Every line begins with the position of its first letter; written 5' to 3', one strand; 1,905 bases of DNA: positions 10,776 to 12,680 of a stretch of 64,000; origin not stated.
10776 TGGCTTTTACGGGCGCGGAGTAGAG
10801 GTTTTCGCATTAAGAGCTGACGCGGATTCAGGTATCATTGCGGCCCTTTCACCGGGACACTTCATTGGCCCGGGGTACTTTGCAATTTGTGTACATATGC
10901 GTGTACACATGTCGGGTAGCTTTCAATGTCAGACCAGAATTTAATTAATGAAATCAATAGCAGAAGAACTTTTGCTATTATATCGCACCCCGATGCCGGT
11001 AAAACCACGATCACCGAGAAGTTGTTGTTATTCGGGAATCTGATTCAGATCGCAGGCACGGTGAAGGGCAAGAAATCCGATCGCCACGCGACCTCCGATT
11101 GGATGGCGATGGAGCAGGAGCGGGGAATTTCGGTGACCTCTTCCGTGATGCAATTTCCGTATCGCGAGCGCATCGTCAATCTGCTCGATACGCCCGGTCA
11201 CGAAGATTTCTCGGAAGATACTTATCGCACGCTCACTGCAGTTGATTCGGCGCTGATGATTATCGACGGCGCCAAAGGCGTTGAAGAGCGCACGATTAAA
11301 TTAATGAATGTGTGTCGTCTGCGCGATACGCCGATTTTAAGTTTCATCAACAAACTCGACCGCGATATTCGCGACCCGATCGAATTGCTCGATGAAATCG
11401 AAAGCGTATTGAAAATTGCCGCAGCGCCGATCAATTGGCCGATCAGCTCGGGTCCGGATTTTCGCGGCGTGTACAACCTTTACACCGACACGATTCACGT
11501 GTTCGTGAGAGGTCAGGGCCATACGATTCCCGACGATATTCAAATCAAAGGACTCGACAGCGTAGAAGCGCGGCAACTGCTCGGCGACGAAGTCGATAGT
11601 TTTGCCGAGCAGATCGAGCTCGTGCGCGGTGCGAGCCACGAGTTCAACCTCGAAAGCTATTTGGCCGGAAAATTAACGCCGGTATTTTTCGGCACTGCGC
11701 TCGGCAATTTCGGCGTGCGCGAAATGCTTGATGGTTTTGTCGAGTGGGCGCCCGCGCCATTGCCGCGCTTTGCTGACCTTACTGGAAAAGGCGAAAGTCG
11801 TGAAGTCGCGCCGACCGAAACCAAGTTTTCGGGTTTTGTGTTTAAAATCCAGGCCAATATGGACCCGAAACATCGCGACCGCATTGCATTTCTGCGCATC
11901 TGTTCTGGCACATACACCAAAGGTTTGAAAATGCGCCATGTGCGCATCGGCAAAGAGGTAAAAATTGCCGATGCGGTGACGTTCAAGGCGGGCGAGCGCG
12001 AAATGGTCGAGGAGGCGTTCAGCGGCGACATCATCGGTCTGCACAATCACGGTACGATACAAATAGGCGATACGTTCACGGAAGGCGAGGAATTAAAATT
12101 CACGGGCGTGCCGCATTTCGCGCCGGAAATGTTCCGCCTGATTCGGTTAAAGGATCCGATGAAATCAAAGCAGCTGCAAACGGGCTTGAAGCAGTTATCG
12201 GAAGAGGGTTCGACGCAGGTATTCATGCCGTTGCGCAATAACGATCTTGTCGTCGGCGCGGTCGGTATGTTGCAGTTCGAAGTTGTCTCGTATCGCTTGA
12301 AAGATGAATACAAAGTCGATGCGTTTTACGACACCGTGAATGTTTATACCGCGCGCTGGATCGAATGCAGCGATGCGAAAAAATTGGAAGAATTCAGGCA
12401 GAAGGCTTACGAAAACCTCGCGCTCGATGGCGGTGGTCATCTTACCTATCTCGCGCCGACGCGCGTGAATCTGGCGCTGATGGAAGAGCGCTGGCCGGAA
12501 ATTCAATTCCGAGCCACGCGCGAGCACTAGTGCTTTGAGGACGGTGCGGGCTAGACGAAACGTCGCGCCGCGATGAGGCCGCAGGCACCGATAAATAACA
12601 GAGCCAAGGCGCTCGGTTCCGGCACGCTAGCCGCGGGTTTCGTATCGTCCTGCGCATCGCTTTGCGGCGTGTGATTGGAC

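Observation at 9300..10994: Decayed integrative element in the 5' end of prfC: the native start is stranded and the element supplies the working start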

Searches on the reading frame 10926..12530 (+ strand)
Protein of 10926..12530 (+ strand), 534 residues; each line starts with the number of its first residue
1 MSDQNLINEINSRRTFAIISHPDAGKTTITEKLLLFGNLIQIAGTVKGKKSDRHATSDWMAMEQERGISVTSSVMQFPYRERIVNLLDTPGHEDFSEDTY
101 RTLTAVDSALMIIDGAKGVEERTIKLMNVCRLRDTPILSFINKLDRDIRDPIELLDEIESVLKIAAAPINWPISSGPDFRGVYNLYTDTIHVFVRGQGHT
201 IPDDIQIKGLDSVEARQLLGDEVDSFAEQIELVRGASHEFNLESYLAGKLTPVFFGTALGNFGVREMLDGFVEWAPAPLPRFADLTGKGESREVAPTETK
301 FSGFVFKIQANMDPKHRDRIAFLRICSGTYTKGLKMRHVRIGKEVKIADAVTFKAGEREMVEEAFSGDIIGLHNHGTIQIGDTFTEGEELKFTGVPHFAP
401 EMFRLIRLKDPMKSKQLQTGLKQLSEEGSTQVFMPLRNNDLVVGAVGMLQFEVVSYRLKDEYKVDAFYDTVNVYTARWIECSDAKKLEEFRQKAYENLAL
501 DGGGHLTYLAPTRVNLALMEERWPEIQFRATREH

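Call 4: search_protein_families(library=pfam, proteins=[window:10926-12530:+], max_evalue=1)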
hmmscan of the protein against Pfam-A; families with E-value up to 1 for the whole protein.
window:10926-12530:+ (534 aa): 6 families
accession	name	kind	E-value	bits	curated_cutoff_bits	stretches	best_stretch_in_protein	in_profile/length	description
PF00009.33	GTP_EFTU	-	1.1e-45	156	26.5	1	13-276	3-187/188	Elongation factor Tu GTP binding domain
PF16658.11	RF3_C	-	1.9e-44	151.1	40.1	1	392-519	1-131/132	Class II release factor RF3, C-terminal domain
PF22042.2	EF-G_D2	-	8.2e-25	87.2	27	1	300-386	1-83/84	Elongation factor G domain 2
PF03144.31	GTP_EFTU_D2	-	2.5e-10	41.1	30.3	1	319-385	2-73/73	Elongation factor Tu domain 2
PF01926.29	MMR_HSR1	-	0.00027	21.5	21.9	1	16-143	2-113/113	50S ribosome-binding GTPase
PF14492.12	EFG_III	-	0.00037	21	27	1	403-466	7-71/75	Elongation Factor G, domain III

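Call 7: find_encoding_contigs(protein=window:10926-12530:+, flank=10000, max_places=10)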
Protein window:10926-12530:+ (534 aa): no gene with exactly this product is on record in the collection.

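Call 9: find_homologous_proteins(query=window:10926-12530:+, max_evalue=1e-100)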
Query window:10926-12530:+ (534 aa): 7999 proteins with E <= 1e-100 among 8000 candidates; the best 120 are listed.
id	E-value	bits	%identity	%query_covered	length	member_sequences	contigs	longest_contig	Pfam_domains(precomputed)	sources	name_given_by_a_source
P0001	0.0e+0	1212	100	100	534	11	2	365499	PF00009.34,PF16658.12,PF03144.32,PF22042.3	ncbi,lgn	-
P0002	0.0e+0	1130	92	100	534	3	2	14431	PF00009.34,PF16658.12,PF03144.32,PF22042.3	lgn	-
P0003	0.0e+0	1126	92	100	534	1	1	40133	PF00009.34,PF16658.12,PF03144.32,PF22042.3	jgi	jgi:peptide chain release factor 3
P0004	0.0e+0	1115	91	100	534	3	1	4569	PF00009.34,PF16658.12,PF03144.32,PF22042.3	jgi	jgi:peptide chain release factor 3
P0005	0.0e+0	1113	92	99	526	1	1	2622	PF00009.34,PF16658.12,PF03144.32,PF22042.3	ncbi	-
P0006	0.0e+0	1112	91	100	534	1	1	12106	PF00009.34,PF16658.12,PF03144.32,PF22042.3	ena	-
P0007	0.0e+0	1110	90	100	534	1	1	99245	PF00009.34,PF16658.12,PF03144.32,PF22042.3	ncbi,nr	ncbi:MAG: peptide chain release factor 3 [Verrucomicrobiaceae bacterium]|nr:peptide chain release fa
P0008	0.0e+0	1106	91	100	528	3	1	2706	PF00009.34,PF16658.12,PF03144.32,PF22042.3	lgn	-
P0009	0.0e+0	1103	90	100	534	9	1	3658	PF00009.34,PF16658.12,PF03144.32,PF22042.3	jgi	jgi:peptide chain release factor 3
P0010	0.0e+0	1092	90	100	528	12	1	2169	PF00009.34,PF16658.12,PF03144.32,PF22042.3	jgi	-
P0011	0.0e+0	1090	89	100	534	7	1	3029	PF00009.34,PF16658.12,PF03144.32,PF22042.3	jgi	jgi:peptide chain release factor 3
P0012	0.0e+0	1085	88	100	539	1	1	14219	PF00009.34,PF16658.12,PF03144.32,PF22042.3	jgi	jgi:peptide chain release factor 3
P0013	0.0e+0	1081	88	100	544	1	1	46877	PF00009.34,PF16658.12,PF03144.32,PF22042.3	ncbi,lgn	-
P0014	0.0e+0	1063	87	99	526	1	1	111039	PF00009.34,PF16658.12,PF03144.32,PF22042.3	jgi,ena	-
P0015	0.0e+0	1063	87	99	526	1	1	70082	PF00009.34,PF16658.12,PF03144.32,PF22042.3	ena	-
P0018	0.0e+0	1056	86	100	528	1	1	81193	PF14492.13,PF00009.34,PF16658.12,PF03144.32,PF22042.3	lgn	-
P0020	0.0e+0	1040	84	100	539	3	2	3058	PF14492.13,PF00009.34,PF16658.12,PF03144.32,PF22042.3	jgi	jgi:peptide chain release factor 3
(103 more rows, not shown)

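Call 11: find_encoding_contigs(protein=P0001, flank=10000, max_places=6)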
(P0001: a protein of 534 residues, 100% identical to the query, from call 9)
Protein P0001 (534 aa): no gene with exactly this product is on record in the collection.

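Call 12: find_encoding_contigs(protein=P0003, flank=10000, max_places=4)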
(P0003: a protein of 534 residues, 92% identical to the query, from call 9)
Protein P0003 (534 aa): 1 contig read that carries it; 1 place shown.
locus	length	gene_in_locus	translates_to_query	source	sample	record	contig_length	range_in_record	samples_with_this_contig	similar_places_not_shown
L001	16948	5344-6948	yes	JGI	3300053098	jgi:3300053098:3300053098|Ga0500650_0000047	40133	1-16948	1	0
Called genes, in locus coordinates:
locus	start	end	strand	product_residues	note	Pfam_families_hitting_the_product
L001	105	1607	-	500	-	PF02534:T4SS-DNA_transf, PF10412:TrwB_AAD_bind, PF12696:TraG-D_C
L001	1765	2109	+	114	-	-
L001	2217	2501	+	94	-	-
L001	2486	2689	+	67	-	-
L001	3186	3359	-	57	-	-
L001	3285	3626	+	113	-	-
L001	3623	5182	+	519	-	PF03432:Relaxase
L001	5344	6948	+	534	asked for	PF00009:GTP_EFTU, PF22042:EF-G_D2, PF03144:GTP_EFTU_D2, PF16658:RF3_C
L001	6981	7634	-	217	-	PF07589:PEP_exosort_dom (weak)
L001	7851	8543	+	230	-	PF01479:S4 (weak), PF00849:PseudoU_synth_2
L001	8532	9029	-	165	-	-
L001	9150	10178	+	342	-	PF05175:MTS, PF06325:PrmA (weak), PF13847:Methyltransf_31 (weak), PF08241:Methyltransf_11 (weak), PF08242:Methyltransf_12 (weak), PF13649:Methyltransf_25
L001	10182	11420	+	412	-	PF13679:Methyltransf_32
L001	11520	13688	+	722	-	PF00512:HisKA, PF02518:HATPase_c, PF00072:Response_reg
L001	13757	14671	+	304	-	PF05118:Asp_Arg_Hydrox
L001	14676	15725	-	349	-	PF16697:Yop-YscD_cpl, PF00498:FHA, PF16697:Yop-YscD_cpl, PF00498:FHA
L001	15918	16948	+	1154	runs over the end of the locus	PF07690:MFS_1, PF01553:Acyltransferase, PF00501:AMP-binding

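Call 13: find_encoding_contigs(protein=P0018, flank=10000, max_places=3)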
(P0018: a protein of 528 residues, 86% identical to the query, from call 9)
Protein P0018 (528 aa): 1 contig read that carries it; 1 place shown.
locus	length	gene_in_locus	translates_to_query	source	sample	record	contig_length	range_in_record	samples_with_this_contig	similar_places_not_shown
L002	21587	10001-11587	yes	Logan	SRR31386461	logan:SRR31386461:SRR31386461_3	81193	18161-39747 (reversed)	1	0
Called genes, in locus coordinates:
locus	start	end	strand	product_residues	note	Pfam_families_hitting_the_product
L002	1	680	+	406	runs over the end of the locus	PF00764:Arginosuc_synth, PF20979:Arginosuc_syn_C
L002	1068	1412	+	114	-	-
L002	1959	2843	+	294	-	-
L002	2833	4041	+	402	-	PF00067:p450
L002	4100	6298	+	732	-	PF07715:Plug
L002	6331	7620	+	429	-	PF07690:MFS_1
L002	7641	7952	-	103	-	-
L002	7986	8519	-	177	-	PF00072:Response_reg, PF02954:HTH_8, PF13556:HTH_30 (weak)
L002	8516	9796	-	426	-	PF02518:HATPase_c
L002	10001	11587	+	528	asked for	PF00009:GTP_EFTU, PF22042:EF-G_D2, PF03144:GTP_EFTU_D2, PF14492:EFG_III (faint), PF16658:RF3_C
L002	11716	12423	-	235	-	-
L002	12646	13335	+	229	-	PF01479:S4 (weak), PF00849:PseudoU_synth_2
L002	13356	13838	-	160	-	-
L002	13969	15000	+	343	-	PF05175:MTS, PF13847:Methyltransf_31, PF08241:Methyltransf_11 (weak), PF08242:Methyltransf_12, PF13649:Methyltransf_25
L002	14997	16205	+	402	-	PF13679:Methyltransf_32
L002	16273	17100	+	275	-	PF02675:AdoMet_dc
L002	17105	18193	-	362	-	PF10005:Zn_ribbon_DZR_6, PF15887:Peptidase_Mx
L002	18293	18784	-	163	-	PF03734:YkuD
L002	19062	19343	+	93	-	-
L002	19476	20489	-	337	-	PF03734:YkuD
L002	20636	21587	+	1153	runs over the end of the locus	PF07690:MFS_1, PF01553:Acyltransferase, PF00501:AMP-binding, PF13193:AMP-binding_C (weak)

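Call 14: find_encoding_contigs(protein=P0007, flank=10000, max_places=3)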
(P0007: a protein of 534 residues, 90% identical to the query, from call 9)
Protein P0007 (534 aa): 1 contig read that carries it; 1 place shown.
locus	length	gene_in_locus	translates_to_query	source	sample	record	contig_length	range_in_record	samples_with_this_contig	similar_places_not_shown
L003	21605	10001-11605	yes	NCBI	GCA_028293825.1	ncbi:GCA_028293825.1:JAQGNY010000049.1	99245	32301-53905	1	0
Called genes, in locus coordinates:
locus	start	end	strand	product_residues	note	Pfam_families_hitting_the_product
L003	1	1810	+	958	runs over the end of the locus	PF10101:DUF2339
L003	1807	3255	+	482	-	PF13163:DUF3999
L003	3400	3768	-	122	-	-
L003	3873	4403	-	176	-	PF00072:Response_reg, PF02954:HTH_8, PF13556:HTH_30 (weak)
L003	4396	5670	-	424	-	PF02518:HATPase_c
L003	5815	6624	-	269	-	PF01149:Fapy_DNA_glyco (weak), PF06831:H2TH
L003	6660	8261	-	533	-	PF04675:DNA_ligase_A_N, PF01068:DNA_ligase_A_M, PF04679:DNA_ligase_A_C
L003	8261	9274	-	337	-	-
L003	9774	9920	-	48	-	-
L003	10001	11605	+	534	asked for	PF00009:GTP_EFTU, PF22042:EF-G_D2, PF03144:GTP_EFTU_D2, PF16658:RF3_C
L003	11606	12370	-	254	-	PF07589:PEP_exosort_dom (weak)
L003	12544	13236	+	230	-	PF01479:S4 (faint), PF00849:PseudoU_synth_2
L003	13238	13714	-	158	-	-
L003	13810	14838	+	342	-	PF05175:MTS, PF06325:PrmA, PF13847:Methyltransf_31 (weak), PF08242:Methyltransf_12 (faint), PF13649:Methyltransf_25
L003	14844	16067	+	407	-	PF13679:Methyltransf_32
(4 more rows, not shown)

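Call 15: find_encoding_contigs(protein=P0002, flank=10000, max_places=3)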
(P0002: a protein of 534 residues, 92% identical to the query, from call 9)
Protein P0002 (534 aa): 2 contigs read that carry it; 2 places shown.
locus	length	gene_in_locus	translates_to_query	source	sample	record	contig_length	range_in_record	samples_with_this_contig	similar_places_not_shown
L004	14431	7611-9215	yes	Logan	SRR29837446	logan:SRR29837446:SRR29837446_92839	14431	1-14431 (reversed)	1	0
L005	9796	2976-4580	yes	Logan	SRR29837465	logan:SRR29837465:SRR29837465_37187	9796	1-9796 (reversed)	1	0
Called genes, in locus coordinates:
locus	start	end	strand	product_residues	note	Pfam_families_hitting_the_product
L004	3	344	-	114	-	?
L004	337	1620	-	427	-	PF02518:HATPase_c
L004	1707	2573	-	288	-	PF00106:adh_short, PF08659:KR, PF13561:adh_short_C2 (weak)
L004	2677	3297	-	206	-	PF00440:TetR_N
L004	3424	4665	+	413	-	PF02771:Acyl-CoA_dh_N, PF08028:Acyl-CoA_dh_2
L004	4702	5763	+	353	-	PF00296:Bac_luciferase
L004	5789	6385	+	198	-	PF00903:Glyoxalase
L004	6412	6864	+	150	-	PF13577:SnoaL_4, PF12680:SnoaL_2 (weak)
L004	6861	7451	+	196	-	PF02627:CMD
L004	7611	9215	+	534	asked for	PF00009:GTP_EFTU, PF22042:EF-G_D2, PF03144:GTP_EFTU_D2, PF16658:RF3_C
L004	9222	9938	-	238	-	PF07589:PEP_exosort_dom (weak)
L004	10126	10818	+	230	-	PF01479:S4 (weak), PF00849:PseudoU_synth_2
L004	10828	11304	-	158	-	-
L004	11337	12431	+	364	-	PF08241:Methyltransf_11 (faint), PF08468:MTS_N (weak), PF13489:Methyltransf_23 (faint), PF05175:MTS, PF06325:PrmA (weak), PF13649:Methyltransf_25, PF13847:Methyltransf_31, PF08242:Methyltransf_12 (weak)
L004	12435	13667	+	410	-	PF05206:TRM13 (faint), PF13679:Methyltransf_32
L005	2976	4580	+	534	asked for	PF00009:GTP_EFTU, PF22042:EF-G_D2, PF03144:GTP_EFTU_D2, PF16658:RF3_C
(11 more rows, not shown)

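Call 64: list_cluster_members(proteins=[P0001])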
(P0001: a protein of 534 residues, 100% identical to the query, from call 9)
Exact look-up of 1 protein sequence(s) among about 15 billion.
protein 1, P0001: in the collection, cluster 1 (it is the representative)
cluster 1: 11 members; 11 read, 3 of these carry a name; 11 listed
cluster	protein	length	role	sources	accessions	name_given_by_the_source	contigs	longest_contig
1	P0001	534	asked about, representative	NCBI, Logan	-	-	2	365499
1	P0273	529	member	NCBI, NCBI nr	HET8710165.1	MAG TPA: peptide chain release factor 3 [Spongiibacteraceae bacterium] | peptide chain release factor 3 [Spongiibacteraceae bacterium]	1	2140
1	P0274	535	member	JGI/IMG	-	peptide chain release factor 3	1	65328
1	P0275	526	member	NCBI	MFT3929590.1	MAG: peptide chain release factor 3 [Spongiibacteraceae bacterium]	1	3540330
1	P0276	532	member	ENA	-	-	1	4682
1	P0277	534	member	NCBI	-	-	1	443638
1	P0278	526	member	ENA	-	-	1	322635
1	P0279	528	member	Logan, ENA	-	-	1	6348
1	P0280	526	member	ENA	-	-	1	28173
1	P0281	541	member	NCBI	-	-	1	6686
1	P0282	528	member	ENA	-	-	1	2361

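Call 66: find_encoding_contigs(protein=P0277, flank=10000, max_places=2)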
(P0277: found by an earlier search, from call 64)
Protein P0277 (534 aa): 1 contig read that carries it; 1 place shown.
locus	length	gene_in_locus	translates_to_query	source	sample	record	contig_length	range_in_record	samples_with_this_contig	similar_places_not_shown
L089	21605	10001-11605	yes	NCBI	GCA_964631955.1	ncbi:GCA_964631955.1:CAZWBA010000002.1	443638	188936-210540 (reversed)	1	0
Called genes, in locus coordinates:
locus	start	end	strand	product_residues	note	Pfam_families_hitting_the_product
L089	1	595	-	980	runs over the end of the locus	PF00072:Response_reg, PF13188:PAS_8 (faint), PF00989:PAS, PF08448:PAS_4, PF13426:PAS_9, PF00990:GGDEF, PF00563:EAL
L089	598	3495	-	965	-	PF17152:CHASE8, PF00672:HAMP, PF00512:HisKA, PF02518:HATPase_c, PF00072:Response_reg, PF01627:Hpt (weak)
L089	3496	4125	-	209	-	PF13689:DUF4154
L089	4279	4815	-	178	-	PF00072:Response_reg, PF02954:HTH_8, PF13556:HTH_30 (weak)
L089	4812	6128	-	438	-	PF25323:6TM_PilS (weak), PF02518:HATPase_c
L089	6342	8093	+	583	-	PF01590:GAF, PF13185:GAF_2, PF00512:HisKA, PF02518:HATPase_c, PF00072:Response_reg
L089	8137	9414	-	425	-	-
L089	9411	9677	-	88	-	-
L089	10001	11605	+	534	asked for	PF00009:GTP_EFTU, PF22042:EF-G_D2, PF03144:GTP_EFTU_D2, PF16658:RF3_C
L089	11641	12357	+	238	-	PF01479:S4, PF00849:PseudoU_synth_2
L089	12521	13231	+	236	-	PF03692:CxxCxxCC (weak)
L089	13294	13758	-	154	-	-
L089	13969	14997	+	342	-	PF05175:MTS, PF01170:UPF0020 (faint), PF13847:Methyltransf_31, PF08241:Methyltransf_11 (weak), PF08242:Methyltransf_12, PF13649:Methyltransf_25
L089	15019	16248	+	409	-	PF13679:Methyltransf_32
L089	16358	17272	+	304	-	PF05118:Asp_Arg_Hydrox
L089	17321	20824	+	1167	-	PF07690:MFS_1, PF01553:Acyltransferase, PF00501:AMP-binding, PF13193:AMP-binding_C (faint)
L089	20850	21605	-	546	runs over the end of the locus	PF05228:CHASE4, PF00990:GGDEF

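Call 67: find_encoding_contigs(protein=P0275, flank=10000, max_places=2)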
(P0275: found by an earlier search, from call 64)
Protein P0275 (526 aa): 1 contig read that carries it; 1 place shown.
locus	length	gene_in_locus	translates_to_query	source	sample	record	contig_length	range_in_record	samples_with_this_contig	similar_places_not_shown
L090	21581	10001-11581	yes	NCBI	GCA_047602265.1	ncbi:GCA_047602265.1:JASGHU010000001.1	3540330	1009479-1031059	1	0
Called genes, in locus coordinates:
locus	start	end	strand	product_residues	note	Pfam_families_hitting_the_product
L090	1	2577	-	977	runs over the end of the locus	PF00072:Response_reg, PF13188:PAS_8 (faint), PF00989:PAS, PF08448:PAS_4 (weak), PF08447:PAS_3 (weak), PF13426:PAS_9, PF00990:GGDEF, PF00563:EAL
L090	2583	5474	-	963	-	PF17152:CHASE8, PF00672:HAMP, PF00512:HisKA, PF02518:HATPase_c, PF00072:Response_reg, PF01627:Hpt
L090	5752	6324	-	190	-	PF00072:Response_reg, PF02954:HTH_8, PF13556:HTH_30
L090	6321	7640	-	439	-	PF25323:6TM_PilS, PF13581:HATPase_c_2 (weak), PF02518:HATPase_c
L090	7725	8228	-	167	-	-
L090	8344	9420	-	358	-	PF16234:DUF4892 (weak), PF00691:OmpA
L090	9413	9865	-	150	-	PF22311:DUF6970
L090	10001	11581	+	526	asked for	PF00009:GTP_EFTU, PF22042:EF-G_D2, PF03144:GTP_EFTU_D2, PF16658:RF3_C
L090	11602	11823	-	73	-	-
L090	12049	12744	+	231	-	PF00849:PseudoU_synth_2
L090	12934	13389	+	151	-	-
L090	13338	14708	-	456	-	PF01243:PNPOx_N, PF01590:GAF, PF13185:GAF_2, PF13492:GAF_3 (weak)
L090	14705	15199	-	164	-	-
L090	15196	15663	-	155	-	-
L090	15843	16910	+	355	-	PF05175:MTS, PF01170:UPF0020 (weak), PF03602:Cons_hypoth95 (faint), PF13649:Methyltransf_25, PF13847:Methyltransf_31, PF08241:Methyltransf_11 (weak), PF08242:Methyltransf_12 (weak)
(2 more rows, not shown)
